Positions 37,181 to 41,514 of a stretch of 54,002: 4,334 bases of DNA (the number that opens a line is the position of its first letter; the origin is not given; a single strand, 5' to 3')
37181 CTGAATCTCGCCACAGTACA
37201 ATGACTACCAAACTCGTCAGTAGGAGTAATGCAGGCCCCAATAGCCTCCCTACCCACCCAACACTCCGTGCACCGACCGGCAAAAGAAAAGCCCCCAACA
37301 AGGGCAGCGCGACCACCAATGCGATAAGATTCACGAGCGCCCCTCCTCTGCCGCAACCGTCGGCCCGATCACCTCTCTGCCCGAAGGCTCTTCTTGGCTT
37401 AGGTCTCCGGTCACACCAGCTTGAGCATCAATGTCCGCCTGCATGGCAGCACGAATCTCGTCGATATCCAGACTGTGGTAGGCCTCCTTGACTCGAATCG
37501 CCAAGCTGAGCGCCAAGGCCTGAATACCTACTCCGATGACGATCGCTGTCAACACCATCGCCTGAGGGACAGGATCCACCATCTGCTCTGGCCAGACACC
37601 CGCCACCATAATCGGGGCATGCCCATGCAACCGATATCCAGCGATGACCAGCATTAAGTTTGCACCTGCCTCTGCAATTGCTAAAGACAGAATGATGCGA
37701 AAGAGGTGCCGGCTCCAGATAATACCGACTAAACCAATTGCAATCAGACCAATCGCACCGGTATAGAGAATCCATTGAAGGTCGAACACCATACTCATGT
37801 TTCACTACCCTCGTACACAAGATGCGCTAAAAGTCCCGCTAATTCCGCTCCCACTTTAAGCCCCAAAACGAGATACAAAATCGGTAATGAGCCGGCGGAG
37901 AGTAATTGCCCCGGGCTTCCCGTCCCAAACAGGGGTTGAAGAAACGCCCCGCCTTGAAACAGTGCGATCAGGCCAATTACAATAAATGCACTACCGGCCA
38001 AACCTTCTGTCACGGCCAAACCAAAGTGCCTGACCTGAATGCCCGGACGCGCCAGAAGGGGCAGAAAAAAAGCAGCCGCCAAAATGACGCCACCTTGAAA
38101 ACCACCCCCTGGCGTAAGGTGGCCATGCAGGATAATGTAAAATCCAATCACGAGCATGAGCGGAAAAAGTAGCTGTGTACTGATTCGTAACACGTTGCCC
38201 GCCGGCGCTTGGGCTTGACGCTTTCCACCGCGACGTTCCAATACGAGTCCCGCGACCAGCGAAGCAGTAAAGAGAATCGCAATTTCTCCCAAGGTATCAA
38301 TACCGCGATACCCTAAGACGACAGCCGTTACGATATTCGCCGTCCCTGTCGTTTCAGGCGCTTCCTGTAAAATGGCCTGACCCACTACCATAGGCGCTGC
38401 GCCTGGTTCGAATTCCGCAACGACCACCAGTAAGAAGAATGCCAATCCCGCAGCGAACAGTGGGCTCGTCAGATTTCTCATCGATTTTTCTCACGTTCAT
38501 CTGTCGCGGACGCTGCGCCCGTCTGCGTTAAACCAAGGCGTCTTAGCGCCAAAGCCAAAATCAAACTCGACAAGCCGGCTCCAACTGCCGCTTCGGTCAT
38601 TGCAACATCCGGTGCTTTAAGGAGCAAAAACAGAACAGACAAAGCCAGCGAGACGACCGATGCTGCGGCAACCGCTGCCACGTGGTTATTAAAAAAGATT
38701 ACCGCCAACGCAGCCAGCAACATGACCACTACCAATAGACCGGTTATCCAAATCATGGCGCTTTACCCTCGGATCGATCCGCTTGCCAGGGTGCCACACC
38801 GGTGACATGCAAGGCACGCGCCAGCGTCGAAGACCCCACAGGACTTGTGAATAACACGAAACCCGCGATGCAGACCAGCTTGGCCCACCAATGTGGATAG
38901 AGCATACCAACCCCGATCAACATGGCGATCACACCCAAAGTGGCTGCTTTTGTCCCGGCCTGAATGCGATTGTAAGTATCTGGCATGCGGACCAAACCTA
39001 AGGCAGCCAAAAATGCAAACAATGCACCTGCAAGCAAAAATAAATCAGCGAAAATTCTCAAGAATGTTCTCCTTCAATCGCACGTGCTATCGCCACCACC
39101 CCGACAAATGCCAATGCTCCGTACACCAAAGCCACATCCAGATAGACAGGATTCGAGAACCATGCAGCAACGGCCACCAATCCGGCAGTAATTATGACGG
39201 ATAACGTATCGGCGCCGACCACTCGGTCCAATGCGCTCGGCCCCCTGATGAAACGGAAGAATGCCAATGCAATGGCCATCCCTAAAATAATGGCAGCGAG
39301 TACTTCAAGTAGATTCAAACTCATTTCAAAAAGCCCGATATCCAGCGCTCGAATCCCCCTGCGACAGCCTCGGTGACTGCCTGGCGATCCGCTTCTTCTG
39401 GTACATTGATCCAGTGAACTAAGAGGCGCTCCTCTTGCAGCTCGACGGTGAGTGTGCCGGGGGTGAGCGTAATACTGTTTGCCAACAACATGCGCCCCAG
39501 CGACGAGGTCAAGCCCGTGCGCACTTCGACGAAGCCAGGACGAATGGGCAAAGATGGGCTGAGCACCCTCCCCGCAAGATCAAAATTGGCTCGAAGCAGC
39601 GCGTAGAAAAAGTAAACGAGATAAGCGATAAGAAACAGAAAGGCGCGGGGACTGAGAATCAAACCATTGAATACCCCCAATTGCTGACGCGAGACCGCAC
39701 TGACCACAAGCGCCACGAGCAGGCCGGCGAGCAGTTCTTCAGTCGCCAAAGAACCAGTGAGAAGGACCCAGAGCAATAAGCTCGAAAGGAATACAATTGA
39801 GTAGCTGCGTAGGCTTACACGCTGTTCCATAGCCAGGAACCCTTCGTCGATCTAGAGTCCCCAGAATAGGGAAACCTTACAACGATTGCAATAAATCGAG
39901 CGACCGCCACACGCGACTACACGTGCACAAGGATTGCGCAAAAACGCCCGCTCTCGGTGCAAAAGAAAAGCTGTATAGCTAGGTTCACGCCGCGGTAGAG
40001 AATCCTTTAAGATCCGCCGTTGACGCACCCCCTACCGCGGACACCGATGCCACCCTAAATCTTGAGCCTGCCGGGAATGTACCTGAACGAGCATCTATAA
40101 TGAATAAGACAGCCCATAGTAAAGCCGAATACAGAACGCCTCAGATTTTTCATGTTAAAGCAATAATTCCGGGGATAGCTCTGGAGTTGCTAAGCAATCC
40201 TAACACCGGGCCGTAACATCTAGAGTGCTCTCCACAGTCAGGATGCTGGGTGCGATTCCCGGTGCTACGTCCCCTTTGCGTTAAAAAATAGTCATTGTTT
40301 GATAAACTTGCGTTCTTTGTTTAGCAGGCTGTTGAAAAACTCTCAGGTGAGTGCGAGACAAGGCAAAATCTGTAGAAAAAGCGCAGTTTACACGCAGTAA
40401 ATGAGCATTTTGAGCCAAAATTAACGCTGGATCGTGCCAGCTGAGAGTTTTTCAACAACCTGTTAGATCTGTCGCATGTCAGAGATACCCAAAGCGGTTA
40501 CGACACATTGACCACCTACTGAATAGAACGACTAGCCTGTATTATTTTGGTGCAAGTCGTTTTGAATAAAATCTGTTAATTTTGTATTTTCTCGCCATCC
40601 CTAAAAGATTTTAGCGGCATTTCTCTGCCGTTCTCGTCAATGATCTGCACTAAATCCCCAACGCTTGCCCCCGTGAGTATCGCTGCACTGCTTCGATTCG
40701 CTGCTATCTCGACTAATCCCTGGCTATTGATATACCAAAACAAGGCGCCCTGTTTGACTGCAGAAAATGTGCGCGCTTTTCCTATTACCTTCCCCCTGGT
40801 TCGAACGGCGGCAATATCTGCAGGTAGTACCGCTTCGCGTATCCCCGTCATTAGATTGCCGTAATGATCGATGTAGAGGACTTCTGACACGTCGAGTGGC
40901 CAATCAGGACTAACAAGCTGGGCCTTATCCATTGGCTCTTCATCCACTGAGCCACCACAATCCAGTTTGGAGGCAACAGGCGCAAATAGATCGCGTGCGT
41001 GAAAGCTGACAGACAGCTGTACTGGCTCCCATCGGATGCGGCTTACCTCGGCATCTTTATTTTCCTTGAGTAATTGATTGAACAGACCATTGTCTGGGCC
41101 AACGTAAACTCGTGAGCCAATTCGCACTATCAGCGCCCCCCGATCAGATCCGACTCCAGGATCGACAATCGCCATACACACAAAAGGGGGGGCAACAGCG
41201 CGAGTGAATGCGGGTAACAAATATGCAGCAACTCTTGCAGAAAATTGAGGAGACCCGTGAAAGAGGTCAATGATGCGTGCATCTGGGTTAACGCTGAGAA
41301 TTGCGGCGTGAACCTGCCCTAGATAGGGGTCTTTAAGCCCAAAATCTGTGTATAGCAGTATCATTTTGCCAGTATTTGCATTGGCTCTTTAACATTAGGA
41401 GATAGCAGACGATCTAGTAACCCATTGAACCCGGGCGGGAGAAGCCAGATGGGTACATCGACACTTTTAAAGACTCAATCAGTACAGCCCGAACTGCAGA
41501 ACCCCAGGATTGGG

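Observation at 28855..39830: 13-gene Mbx/MBS-type (Mrp-coupled, hydrogenase-derived) respiratory complex operon in a gammaproteobacterial genome context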

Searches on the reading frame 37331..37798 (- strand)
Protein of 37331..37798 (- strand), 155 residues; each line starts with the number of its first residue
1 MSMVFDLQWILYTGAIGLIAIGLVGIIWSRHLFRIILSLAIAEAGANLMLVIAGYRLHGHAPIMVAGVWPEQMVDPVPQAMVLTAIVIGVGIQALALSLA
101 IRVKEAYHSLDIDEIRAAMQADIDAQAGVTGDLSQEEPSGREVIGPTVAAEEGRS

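Call 4: search_protein_families(library=pfam, proteins=[window:37331-37798:-], max_evalue=0.01)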
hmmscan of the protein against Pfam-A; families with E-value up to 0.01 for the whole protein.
window:37331-37798:- (155 aa): 1 family
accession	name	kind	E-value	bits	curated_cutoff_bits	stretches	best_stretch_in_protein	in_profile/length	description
PF00420.29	Oxidored_q2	-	6.5e-22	77.5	26.1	1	11-116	2-91/95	NADH-ubiquinone/plastoquinone oxidoreductase chain 4L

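Call 50: search_protein_families(library=ncbifam, proteins=[window:37331-37798:-], max_evalue=0.001)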
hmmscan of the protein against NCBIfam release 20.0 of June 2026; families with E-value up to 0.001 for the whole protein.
window:37331-37798:- (155 aa): 17 families
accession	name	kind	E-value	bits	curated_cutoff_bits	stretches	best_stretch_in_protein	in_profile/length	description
NF006372.0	PRK08600.1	equivalog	5.8e-20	71.4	127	1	11-119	4-110/113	Na(+)/H(+) antiporter subunit C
NF006250.0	PRK08388.1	equivalog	6.7e-20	71.7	137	1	12-116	6-115/119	putative monovalent cation/H+ antiporter subunit C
NF005621.0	PRK07375.1-6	equivalog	1.4e-18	66.8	126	1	12-118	11-116/120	putative monovalent cation/H+ antiporter subunit C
NF005929.0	PRK07946.1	equivalog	3.8e-18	65.9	157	1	17-103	13-97/204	Na(+)/H(+) antiporter subunit C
NF009301.0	PRK12658.1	equivalog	9.6e-18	64.1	156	1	15-122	8-117/125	Na+/H+ antiporter subunit C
NF009302.0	PRK12659.1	equivalog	3.3e-17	62.4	154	1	22-118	15-113/117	Na+/H+ antiporter subunit C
NF005620.0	PRK07375.1-5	equivalog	1.3e-16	60.6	91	1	18-117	11-109/113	putative monovalent cation/H+ antiporter subunit C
NF006573.0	PRK09094.1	equivalog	1.1e-15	57.6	105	1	11-114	4-109/114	Na+/H+ antiporter subunit C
NF009303.0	PRK12660.1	subfamily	1.3e-15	57.3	132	1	16-118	9-110/114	putative monovalent cation/H+ antiporter subunit C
TIGR00941.1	2a6301s03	subfamily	2e-15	57.2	161.2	1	15-106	8-97/104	multicomponent Na+:H+ antiporter, MnhC subunit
NF005623.0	PRK07375.2-2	equivalog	7.5e-14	51.7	81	1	16-104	7-91/93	putative monovalent cation/H+ antiporter subunit C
NF005618.0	PRK07375.1-3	equivalog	8.8e-14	51.7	107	1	6-114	3-114/119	putative monovalent cation/H+ antiporter subunit C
NF005624.0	PRK07375.2-3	equivalog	1.1e-13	51.2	95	1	8-110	4-104/105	cation:proton antiporter subunit C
NF005622.0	PRK07375.2-1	equivalog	1.2e-12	48.3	185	1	15-101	6-91/179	putative monovalent cation/H+ antiporter subunit C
NF009304.0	PRK12661.1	equivalog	1.2e-12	48.1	152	1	61-117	82-137/140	putative monovalent cation/H+ antiporter subunit C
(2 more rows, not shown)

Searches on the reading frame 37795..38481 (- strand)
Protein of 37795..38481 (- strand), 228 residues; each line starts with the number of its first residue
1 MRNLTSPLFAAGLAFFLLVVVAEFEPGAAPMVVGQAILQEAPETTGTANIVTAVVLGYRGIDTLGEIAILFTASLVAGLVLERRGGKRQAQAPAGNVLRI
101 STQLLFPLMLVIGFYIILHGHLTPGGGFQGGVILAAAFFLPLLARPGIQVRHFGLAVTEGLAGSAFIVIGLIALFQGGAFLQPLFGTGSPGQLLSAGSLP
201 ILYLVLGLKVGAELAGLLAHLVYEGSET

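Call 4: search_protein_families(library=pfam, proteins=[window:37795-38481:-], max_evalue=0.01)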
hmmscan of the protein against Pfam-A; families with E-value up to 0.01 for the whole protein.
window:37795-38481:- (228 aa): 2 families
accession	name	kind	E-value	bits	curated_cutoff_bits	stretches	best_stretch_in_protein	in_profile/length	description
PF04039.18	MnhB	-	3.1e-21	76.4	22.5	1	97-214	1-125/127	Domain related to MnhB subunit of Na+/H+ antiporter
PF20501.3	MbhE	-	2.5e-06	27.9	27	1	31-81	31-81/98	MBH, subunit E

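Call 7: search_protein_families(library=ncbifam, proteins=[window:37795-38481:-], max_evalue=0.00001)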
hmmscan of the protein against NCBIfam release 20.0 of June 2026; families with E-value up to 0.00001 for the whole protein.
window:37795-38481:- (228 aa): 18 families
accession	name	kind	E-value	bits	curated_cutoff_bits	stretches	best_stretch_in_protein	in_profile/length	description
NF009217.0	PRK12567.1-1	equivalog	7e-51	173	268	1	16-225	20-235/238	putative monovalent cation/H+ antiporter subunit B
NF009161.0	PRK12507.1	equivalog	1.1e-23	84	272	1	31-209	125-315/336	putative monovalent cation/H+ antiporter subunit B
NF006248.0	PRK08386.1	subfamily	1.9e-21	76.5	92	1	95-221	4-143/151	putative monovalent cation/H+ antiporter subunit B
NF009229.0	PRK12579.1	equivalog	9e-20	71.3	229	1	105-216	119-239/258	putative monovalent cation/H+ antiporter subunit B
NF009288.0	PRK12648.1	equivalog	1.9e-17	62.7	1104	1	31-151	723-857/954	monovalent cation/H+ antiporter subunit A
NF009290.0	PRK12650.1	equivalog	6.5e-17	60.7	980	1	11-187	693-882/966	DUF4040 family protein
NF009219.0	PRK12567.1-3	equivalog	1.5e-13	50.8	179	1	10-211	7-203/220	putative monovalent cation/H+ antiporter subunit B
NF009162.0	PRK12508.1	equivalog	1.6e-12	47.8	120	1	96-183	5-96/139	Na(+)/H(+) antiporter subunit B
NF009284.0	PRK12644.1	equivalog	2.4e-12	45.8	962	1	97-146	818-867/975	Na+/H+ antiporter subunit A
NF009159.0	PRK12504.1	equivalog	1.3e-11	44.8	141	1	32-84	121-175/178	DUF4040 domain-containing protein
NF004924.0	PRK06281.1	equivalog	1.9e-11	44.1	137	1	105-212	12-135/154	putative monovalent cation/H+ antiporter subunit B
NF006249.0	PRK08387.1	equivalog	2.5e-11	44.1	111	1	97-215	6-120/133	putative monovalent cation/H+ antiporter subunit B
NF009218.0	PRK12567.1-2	equivalog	4.4e-11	42.9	184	1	47-144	36-131/200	putative monovalent cation/H+ antiporter subunit B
NF009163.0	PRK12509.1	equivalog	1e-08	35.4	148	1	97-185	5-96/137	Na+/H+ antiporter subunit B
NF009223.0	PRK12573.1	subfamily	2.7e-08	34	152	1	97-182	7-95/140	Na(+)/H(+) antiporter subunit B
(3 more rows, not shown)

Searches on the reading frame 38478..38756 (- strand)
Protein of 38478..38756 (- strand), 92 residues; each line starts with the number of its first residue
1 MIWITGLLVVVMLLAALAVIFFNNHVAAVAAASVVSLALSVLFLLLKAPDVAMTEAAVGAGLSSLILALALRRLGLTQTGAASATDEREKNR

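Call 4: search_protein_families(library=pfam, proteins=[window:38478-38756:-], max_evalue=0.01)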
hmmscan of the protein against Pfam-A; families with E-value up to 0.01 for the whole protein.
window:38478-38756:- (92 aa): 1 family
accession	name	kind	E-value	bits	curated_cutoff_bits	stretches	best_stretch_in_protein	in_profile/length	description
PF13244.11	MbhD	-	2.7e-18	66.3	27.2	1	10-74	1-65/67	MBH, subunit D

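Call 7: search_protein_families(library=ncbifam, proteins=[window:38478-38756:-], max_evalue=0.00001)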
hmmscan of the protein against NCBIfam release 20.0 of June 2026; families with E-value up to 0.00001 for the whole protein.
window:38478-38756:- (92 aa): 12 families
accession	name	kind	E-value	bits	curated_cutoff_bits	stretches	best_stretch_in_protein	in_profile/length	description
NF009159.0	PRK12504.1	equivalog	7e-16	58.7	141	1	2-79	4-81/178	DUF4040 domain-containing protein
NF006242.0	PRK08378.1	subfamily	1.1e-14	54.6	98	1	3-73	6-76/85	hypothetical protein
NF009161.0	PRK12507.1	equivalog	2.8e-14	53.1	272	1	2-74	9-80/336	putative monovalent cation/H+ antiporter subunit B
NF009287.0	PRK12647.1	equivalog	7.1e-09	34.7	937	1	7-76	603-671/773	putative monovalent cation/H+ antiporter subunit A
NF009289.0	PRK12649.1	equivalog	2.8e-08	32.6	1117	1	7-75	623-690/789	putative monovalent cation/H+ antiporter subunit A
TIGR00940.1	2a6301s01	subfamily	5.9e-08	31.5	920.45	1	7-75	626-693/793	monovalent cation:proton antiporter subunit A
NF009285.0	PRK12645.1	equivalog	7.2e-08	31.1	1028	1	7-70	633-695/804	Na+/H+ antiporter subunit A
NF009284.0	PRK12644.1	equivalog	4.4e-07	28.4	962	1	7-78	604-674/975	Na+/H+ antiporter subunit A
NF004923.0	PRK06280.1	equivalog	4.9e-07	30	80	1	4-73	4-73/79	hypothetical protein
NF004172.0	PRK05640.1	equivalog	1.2e-06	28.8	156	1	7-65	5-63/152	putative monovalent cation/H+ antiporter subunit B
NF009286.0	PRK12646.1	equivalog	2.4e-06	26.3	1063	1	7-78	632-702/800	DUF4040 family protein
NF009290.0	PRK12650.1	equivalog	2.4e-06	25.8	980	1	6-75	606-674/966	DUF4040 family protein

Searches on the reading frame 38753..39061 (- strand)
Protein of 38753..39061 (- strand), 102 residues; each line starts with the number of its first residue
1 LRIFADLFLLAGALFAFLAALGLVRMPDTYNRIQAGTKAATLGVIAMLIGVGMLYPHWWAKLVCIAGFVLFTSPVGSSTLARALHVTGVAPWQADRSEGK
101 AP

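Call 4: search_protein_families(library=pfam, proteins=[window:38753-39061:-], max_evalue=0.01)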
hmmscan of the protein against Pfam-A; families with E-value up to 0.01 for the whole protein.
window:38753-39061:- (102 aa): 1 family
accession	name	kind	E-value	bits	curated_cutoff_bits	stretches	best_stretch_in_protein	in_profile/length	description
PF03334.19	PhaG_MnhG_YufB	-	1.7e-23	83.1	23.4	1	8-85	1-80/80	Na+/H+ antiporter subunit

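Call 50: search_protein_families(library=ncbifam, proteins=[window:38753-39061:-], max_evalue=0.001)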
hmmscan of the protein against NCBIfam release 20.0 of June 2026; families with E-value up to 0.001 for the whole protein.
window:38753-39061:- (102 aa): 13 families
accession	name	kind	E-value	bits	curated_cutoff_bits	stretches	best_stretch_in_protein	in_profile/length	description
NF009314.0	PRK12674.1-2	subfamily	4.3e-30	103.8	102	1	3-96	6-101/116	Na+/H+ antiporter subunit G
TIGR01300.1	CPA3_mnhG_phaG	equivalog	7.8e-23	80.6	63.1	1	8-94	2-92/97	monovalent cation/H(+) antiporter subunit G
NF009316.0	PRK12674.1-5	equivalog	1.2e-15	57.5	122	1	5-85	9-93/121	Na+/H+ antiporter subunit G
NF009236.0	PRK12586.1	equivalog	5.3e-15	55.4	156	1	3-91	10-102/145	Na+/H+ antiporter subunit G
NF009312.0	PRK12672.1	subfamily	6.5e-13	48.9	122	1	7-94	9-108/122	putative monovalent cation/H+ antiporter subunit G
NF009320.0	PRK12675.1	equivalog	9.9e-13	48.6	128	1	6-91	4-92/104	putative monovalent cation/H+ antiporter subunit G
NF009313.0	PRK12674.1-1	equivalog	1.8e-12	47.3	151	1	2-83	6-91/140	Na+/H+ antiporter subunit G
NF009237.0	PRK12587.1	equivalog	3.4e-11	43.2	158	1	5-83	10-92/118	Na+/H+ antiporter subunit G1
NF009235.0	PRK12585.1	equivalog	2.7e-10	39.9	273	1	3-90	7-98/197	putative monovalent cation/H+ antiporter subunit G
NF009238.0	PRK12592.1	equivalog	1.4e-09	38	170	1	5-50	11-56/126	putative monovalent cation/H+ antiporter subunit G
NF009311.0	PRK12670.1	equivalog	5.1e-07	29.5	116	1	4-84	5-87/99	putative monovalent cation/H+ antiporter subunit G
NF009315.0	PRK12674.1-4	equivalog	5.5e-06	26.6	130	1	3-53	13-63/121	Na+/H+ antiporter subunit G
NF009317.0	PRK12674.2-1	equivalog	0.00037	20.7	107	1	8-83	10-87/105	Na+/H+ antiporter subunit G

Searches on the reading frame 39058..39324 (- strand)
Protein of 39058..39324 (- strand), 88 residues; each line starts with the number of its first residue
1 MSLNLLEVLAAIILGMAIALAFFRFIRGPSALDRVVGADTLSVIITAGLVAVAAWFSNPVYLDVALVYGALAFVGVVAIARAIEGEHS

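Call 4: search_protein_families(library=pfam, proteins=[window:39058-39324:-], max_evalue=0.01)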
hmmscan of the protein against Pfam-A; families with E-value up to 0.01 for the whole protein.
window:39058-39324:- (88 aa): 1 family
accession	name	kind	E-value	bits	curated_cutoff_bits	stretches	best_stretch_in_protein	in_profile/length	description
PF04066.18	MrpF_PhaF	-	2.6e-16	60.3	23.3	1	33-84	2-53/53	Multiple resistance and pH regulation protein F (MrpF / PhaF)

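Call 50: search_protein_families(library=ncbifam, proteins=[window:39058-39324:-], max_evalue=0.001)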
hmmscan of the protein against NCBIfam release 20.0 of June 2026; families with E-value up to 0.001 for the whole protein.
window:39058-39324:- (88 aa): 13 families
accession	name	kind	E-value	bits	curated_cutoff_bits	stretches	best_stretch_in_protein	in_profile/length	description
NF009242.0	PRK12599.1-1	equivalog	1.3e-20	73.6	89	1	8-86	6-84/86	putative monovalent cation/H+ antiporter subunit F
NF009250.0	PRK12604.1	equivalog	1.1e-19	70.7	100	1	12-85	9-82/84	putative monovalent cation/H+ antiporter subunit F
NF009246.0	PRK12599.1-5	equivalog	3.1e-19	69.4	92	1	9-86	5-82/83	putative monovalent cation/H+ antiporter subunit F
NF009243.0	PRK12599.1-2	equivalog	5.4e-15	55.9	95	1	10-84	11-85/91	putative monovalent cation/H+ antiporter subunit F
NF004812.0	PRK06161.1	equivalog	1e-14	54.8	93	1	7-81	9-83/92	K+/H+ antiporter subunit F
NF005930.0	PRK07948.1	equivalog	3.7e-13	49.9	82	1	5-81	3-79/86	monovalent cation/H+ antiporter complex subunit F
NF009300.0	PRK12657.1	equivalog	9.5e-13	48.3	103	1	7-87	10-90/100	putative monovalent cation/H+ antiporter subunit F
NF009247.0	PRK12599.1-6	equivalog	6.6e-12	45.8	100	1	3-83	4-83/89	putative monovalent cation/H+ antiporter subunit F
NF009248.0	PRK12600.1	equivalog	9.7e-12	44.9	97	1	4-84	3-83/94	Na(+)/H(+) antiporter subunit F1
NF009245.0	PRK12599.1-4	equivalog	1.8e-10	41.1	114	1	6-83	10-87/121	cation:proton antiporter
NF009244.0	PRK12599.1-3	equivalog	3.3e-10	40.3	90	1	7-81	10-83/92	putative monovalent cation/H+ antiporter subunit F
NF006243.0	PRK08381.1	equivalog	1.7e-07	31.5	79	1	6-86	7-86/89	putative monovalent cation/H+ antiporter subunit F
NF009253.0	PRK12612.1-1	equivalog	0.00052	20.6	94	1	11-75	6-70/88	putative monovalent cation/H+ antiporter subunit F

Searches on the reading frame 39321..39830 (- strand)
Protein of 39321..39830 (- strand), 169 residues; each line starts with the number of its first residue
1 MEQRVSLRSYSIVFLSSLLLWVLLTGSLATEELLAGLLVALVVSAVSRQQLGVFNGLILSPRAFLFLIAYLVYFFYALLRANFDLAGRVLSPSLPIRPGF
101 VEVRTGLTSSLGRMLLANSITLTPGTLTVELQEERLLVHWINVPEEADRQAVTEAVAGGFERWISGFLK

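Call 4: search_protein_families(library=pfam, proteins=[window:39321-39830:-], max_evalue=0.01)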
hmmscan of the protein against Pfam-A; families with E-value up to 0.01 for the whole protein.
window:39321-39830:- (169 aa): 1 family
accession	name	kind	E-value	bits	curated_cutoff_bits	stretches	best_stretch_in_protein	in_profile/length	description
PF01899.21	MNHE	-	4.7e-40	137.1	27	1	15-164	2-142/145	Na+/H+ ion antiporter subunit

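Call 7: search_protein_families(library=ncbifam, proteins=[window:39321-39830:-], max_evalue=0.00001)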
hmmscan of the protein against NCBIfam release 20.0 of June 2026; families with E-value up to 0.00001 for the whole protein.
window:39321-39830:- (169 aa): 15 families
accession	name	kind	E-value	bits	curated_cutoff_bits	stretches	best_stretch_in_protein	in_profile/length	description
NF006245.0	PRK08383.1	subfamily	1.3e-34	119.5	192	1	9-164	2-163/168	putative monovalent cation/H+ antiporter subunit E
TIGR00942.1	2a6301s05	subfamily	1e-28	100.1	212.25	1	21-156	1-131/144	multicomponent Na+:H+ antiporter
NF009295.0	PRK12652.1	equivalog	1.4e-26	93.6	290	1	6-164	167-320/368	monovalent cation/H+ antiporter subunit E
NF006519.0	PRK08965.1-3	equivalog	4.3e-23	81.9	190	1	18-168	11-156/158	Na+/H+ antiporter subunit E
NF006244.0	PRK08382.1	equivalog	1.6e-21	77.3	226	1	11-165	36-197/201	putative monovalent cation/H+ antiporter subunit E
NF006518.0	PRK08965.1-2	equivalog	2.9e-20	72.8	159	1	18-148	20-148/166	Na+/H+ antiporter subunit E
NF009292.0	PRK12651.1-3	equivalog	7.6e-18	65.1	213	1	19-163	13-152/158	Na+/H+ antiporter subunit E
NF009291.0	PRK12651.1-1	equivalog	1.2e-15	57.8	228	1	14-143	8-135/159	Na+/H+ antiporter subunit E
NF006520.0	PRK08965.1-4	equivalog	1.7e-15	57.3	175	1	10-162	7-155/162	Na+/H+ antiporter subunit E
NF004922.0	PRK06279.1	equivalog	1.4e-14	54.3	99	1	65-136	4-73/100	putative monovalent cation/H+ antiporter subunit E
NF006521.0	PRK08965.1-5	equivalog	4.4e-13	49.1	141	1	7-164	14-167/180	Na+/H+ antiporter subunit E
NF009240.0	PRK12596.1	equivalog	2.1e-12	47.1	277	1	9-162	6-153/171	putative monovalent cation/H+ antiporter subunit E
NF006517.0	PRK08965.1-1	equivalog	8.1e-12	45.7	180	1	19-164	13-156/161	Na+/H+ antiporter subunit E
NF005131.0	PRK06580.1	equivalog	1.2e-08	35.1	121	1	67-143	9-85/107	putative monovalent cation/H+ antiporter subunit E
NF009293.0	PRK12651.1-4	equivalog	1.2e-07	32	195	1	3-135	3-140/173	Na+/H+ antiporter subunit E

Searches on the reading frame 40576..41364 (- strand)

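Call 15: search_protein_families(library=pfam, proteins=[window:40576-41364:-], max_evalue=0.001)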
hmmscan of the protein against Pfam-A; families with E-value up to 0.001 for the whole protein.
window:40576-41364:- (262 aa): 2 families
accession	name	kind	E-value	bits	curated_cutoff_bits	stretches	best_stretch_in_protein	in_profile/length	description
PF01887.21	SAM_HAT_N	-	1.2e-40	139.1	26.3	1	2-141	1-142/145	SAM hydroxide adenosyltransferase N-terminal domain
PF20257.3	SAM_HAT_C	-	1.2e-20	74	25.5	1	161-239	2-83/84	SAM hydroxide adenosyltransferase C-terminal domain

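Call 50: search_protein_families(library=ncbifam, proteins=[window:40576-41364:-], max_evalue=0.001)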
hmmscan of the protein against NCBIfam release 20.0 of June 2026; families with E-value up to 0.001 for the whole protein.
window:40576-41364:- (262 aa): 3 families
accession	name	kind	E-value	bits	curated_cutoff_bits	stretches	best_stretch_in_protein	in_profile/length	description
NF058624.1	RSAMHdlseTHET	equivalog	4.9e-40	137.7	350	1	3-241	4-249/250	(R)-S-adenosyl-L-methionine hydrolase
NF053629.1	RSAMPyrc0463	equivalog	5.9e-32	111.2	470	1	1-241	1-253/256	(R)-S-adenosyl-L-methionine hydrolase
TIGR04507.1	fluorinase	equivalog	6.6e-05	22.4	400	0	82-142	100-163/286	adenosyl-fluoride synthase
